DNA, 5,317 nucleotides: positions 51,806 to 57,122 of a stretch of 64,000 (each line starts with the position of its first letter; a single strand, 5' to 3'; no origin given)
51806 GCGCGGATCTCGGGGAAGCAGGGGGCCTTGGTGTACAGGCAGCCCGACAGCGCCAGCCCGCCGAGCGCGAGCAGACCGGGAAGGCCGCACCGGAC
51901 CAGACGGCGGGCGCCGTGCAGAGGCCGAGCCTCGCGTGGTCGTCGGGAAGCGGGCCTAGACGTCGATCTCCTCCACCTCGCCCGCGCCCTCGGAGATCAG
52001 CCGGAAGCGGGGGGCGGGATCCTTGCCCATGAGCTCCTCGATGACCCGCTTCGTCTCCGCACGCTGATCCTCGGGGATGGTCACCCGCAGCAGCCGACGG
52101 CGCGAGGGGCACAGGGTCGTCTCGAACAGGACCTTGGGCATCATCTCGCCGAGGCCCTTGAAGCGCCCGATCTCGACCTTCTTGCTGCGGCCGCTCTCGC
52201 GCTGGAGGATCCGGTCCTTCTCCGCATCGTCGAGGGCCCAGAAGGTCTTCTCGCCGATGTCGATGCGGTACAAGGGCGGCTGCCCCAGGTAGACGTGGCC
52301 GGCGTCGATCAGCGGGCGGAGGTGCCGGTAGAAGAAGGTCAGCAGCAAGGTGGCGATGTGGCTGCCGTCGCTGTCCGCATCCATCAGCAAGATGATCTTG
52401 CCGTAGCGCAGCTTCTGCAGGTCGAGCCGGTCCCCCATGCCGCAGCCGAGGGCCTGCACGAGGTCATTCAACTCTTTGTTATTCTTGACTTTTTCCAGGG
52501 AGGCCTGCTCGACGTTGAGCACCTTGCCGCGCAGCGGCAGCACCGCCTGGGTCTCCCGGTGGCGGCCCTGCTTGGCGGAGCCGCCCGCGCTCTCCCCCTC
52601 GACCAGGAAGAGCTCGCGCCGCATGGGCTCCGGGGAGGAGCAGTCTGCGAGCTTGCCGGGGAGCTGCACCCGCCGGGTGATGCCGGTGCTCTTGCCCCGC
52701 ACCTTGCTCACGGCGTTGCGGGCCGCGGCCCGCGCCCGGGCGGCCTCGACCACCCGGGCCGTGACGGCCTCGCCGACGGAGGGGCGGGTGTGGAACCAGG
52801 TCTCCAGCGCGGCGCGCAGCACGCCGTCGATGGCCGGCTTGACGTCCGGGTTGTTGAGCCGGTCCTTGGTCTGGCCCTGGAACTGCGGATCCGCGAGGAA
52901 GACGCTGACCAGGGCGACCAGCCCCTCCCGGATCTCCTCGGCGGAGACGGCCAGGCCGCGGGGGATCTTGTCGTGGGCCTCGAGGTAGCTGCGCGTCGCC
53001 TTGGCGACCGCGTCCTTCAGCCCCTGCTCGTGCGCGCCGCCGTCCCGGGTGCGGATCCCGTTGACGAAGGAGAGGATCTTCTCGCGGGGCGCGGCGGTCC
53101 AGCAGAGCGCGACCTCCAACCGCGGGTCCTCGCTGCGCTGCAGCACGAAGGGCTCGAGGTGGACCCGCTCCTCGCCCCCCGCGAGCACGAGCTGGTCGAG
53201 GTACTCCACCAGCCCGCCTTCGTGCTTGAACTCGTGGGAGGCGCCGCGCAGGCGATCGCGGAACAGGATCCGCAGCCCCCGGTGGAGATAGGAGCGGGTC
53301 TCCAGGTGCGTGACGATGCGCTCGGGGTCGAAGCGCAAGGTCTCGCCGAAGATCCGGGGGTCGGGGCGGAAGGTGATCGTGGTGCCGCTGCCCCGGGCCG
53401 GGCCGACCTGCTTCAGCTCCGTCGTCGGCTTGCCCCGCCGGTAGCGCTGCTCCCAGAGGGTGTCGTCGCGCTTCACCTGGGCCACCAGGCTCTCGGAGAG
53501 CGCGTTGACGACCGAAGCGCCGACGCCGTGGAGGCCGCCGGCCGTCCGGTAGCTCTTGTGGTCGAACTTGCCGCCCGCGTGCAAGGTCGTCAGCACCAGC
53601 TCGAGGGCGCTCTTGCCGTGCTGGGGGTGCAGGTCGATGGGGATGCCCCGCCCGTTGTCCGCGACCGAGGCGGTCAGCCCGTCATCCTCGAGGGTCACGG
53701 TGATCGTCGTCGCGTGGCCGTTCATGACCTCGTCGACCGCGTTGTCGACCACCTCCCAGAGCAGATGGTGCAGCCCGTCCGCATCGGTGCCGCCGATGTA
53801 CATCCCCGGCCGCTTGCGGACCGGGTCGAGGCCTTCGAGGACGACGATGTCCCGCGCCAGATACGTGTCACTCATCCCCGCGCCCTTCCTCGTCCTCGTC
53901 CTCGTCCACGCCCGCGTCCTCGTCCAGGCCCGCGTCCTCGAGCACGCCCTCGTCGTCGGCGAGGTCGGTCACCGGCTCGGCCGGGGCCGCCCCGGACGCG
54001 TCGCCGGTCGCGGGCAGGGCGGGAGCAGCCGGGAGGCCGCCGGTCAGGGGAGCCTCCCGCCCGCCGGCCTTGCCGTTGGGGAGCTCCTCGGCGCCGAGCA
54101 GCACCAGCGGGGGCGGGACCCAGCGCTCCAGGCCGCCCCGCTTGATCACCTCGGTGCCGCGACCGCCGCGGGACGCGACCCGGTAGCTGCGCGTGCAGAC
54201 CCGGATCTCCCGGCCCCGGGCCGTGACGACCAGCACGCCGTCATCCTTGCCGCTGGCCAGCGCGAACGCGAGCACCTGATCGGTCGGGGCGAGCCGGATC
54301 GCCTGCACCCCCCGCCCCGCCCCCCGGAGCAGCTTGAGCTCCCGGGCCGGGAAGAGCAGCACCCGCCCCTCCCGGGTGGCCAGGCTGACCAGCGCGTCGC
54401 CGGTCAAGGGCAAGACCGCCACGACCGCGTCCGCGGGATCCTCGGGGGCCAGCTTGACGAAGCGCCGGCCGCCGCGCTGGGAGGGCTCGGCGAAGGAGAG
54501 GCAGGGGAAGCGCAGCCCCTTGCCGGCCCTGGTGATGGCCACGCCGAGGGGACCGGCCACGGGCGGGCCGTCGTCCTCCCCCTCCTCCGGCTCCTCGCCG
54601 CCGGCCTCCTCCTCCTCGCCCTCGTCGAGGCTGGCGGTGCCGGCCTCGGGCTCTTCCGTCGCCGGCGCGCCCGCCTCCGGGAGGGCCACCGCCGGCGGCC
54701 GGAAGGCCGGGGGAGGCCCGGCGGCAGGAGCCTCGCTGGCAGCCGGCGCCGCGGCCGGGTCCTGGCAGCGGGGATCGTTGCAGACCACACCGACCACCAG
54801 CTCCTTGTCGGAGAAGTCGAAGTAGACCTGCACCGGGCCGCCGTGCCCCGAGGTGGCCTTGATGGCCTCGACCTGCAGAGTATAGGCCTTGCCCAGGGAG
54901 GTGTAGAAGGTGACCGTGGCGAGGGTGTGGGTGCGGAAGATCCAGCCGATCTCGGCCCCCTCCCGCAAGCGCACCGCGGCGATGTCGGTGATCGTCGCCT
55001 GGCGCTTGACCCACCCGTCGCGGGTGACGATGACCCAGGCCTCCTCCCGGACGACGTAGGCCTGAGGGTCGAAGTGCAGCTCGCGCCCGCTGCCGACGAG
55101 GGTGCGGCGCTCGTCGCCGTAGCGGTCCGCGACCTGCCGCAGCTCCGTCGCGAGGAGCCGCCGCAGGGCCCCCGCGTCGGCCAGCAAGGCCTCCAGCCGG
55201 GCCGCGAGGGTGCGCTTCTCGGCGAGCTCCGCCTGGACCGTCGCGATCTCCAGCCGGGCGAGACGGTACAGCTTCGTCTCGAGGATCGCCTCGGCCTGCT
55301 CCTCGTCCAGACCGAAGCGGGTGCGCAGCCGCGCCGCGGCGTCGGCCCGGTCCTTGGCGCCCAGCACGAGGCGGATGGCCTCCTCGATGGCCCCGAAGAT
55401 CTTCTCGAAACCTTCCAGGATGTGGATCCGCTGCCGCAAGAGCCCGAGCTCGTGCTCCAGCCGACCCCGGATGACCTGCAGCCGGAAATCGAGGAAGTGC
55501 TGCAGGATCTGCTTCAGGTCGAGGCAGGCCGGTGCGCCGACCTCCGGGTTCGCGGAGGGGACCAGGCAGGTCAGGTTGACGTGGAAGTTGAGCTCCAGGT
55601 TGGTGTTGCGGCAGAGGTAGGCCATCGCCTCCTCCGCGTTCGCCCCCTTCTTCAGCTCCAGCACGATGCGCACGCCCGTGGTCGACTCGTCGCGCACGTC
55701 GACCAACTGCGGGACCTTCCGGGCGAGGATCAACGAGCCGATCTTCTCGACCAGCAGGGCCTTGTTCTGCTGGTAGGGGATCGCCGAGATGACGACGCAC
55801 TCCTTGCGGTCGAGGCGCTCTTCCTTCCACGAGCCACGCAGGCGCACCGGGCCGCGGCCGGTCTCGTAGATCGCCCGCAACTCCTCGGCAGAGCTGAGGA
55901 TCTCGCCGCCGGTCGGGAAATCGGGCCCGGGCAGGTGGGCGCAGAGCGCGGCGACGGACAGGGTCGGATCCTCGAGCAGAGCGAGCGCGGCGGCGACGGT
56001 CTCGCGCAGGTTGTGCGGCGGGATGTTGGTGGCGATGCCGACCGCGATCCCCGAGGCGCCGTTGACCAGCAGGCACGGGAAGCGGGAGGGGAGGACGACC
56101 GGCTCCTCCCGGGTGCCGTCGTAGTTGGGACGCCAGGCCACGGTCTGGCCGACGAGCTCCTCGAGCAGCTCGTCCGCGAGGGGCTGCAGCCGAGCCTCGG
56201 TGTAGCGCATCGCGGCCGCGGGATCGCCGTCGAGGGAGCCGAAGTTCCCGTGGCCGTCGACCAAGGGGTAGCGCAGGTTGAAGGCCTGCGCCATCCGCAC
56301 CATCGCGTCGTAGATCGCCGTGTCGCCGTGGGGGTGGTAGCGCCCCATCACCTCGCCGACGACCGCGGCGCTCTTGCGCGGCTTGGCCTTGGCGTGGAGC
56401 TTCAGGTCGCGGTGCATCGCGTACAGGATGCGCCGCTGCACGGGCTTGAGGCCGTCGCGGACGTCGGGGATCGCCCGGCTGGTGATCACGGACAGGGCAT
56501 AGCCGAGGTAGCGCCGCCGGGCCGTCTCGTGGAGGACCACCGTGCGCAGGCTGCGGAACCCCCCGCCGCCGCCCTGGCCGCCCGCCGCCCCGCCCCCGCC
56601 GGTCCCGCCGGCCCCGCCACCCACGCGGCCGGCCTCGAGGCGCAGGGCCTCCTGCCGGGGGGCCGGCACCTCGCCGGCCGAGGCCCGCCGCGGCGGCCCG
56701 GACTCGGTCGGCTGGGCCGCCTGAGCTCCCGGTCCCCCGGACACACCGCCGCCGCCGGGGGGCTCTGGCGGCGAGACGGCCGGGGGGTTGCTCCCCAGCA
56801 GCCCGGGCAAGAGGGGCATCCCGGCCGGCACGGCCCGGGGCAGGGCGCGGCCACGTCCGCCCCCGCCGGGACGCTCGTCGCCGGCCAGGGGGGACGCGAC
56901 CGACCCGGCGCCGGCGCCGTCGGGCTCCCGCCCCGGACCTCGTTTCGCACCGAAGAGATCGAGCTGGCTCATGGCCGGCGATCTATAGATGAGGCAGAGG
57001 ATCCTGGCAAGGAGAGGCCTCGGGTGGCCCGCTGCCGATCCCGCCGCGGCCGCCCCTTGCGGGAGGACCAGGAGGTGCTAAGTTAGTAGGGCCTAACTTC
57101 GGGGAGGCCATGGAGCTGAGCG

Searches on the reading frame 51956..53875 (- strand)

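Call 18: search_protein_families(library=pfam, proteins=[window:51956-53875:-], max_evalue=0.001)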
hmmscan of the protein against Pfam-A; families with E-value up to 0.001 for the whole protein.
window:51956-53875:- (639 aa): 4 families
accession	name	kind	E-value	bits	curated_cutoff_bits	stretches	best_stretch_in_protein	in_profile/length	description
PF00204.31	DNA_gyraseB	-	1.3e-43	148.9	27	1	221-388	1-170/173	DNA gyrase B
PF00986.26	DNA_gyraseB_C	-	2.9e-20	72.6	29.8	1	565-627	2-62/63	DNA gyrase B subunit, carboxyl terminus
PF02518.31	HATPase_c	-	7.4e-20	71.9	26.4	1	31-173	2-109/111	Histidine kinase-, DNA gyrase B-, and HSP90-like ATPase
PF01751.28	Toprim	-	2.2e-17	63.5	23.1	1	421-529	1-92/96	Toprim domain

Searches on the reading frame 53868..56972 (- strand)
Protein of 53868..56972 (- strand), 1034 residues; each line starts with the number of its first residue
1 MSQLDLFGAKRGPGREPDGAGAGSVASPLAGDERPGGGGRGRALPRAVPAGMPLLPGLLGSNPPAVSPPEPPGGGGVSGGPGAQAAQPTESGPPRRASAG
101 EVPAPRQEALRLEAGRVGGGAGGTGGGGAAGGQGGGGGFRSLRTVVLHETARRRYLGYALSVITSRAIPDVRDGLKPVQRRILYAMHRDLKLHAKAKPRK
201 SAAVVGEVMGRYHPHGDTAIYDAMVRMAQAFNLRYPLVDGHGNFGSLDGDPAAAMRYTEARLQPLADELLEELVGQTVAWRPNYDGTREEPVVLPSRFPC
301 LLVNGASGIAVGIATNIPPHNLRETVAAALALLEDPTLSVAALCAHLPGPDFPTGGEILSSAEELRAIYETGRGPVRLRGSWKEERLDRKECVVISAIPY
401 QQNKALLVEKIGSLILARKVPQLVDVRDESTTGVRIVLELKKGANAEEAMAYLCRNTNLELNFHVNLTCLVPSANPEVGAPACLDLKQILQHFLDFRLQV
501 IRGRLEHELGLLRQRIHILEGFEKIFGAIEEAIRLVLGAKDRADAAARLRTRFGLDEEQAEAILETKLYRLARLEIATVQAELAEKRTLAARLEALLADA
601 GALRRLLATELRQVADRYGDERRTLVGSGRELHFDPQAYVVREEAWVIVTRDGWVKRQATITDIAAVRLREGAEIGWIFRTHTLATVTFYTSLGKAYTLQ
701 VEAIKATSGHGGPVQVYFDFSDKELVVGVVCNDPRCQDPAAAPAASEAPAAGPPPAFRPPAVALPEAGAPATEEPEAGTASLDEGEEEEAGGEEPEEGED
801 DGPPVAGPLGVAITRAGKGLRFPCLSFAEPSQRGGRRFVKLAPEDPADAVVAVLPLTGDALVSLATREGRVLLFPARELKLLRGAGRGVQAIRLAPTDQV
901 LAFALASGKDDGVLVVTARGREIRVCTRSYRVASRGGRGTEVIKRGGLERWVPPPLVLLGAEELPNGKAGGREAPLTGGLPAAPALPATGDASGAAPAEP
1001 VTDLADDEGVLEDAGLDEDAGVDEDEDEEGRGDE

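Call 18: search_protein_families(library=pfam, proteins=[window:53868-56972:-], max_evalue=0.001)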
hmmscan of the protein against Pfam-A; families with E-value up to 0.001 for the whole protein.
window:53868-56972:- (1034 aa): 2 families
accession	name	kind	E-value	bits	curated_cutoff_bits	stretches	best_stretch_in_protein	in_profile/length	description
PF00521.26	DNA_topoisoIV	-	1.1e-137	460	31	1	166-611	1-431/432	DNA gyrase/topoisomerase IV, subunit A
PF03989.18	DNA_gyraseA_C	-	5.8e-12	45.3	27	1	864-905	5-46/48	DNA gyrase C-terminal domain, beta-propeller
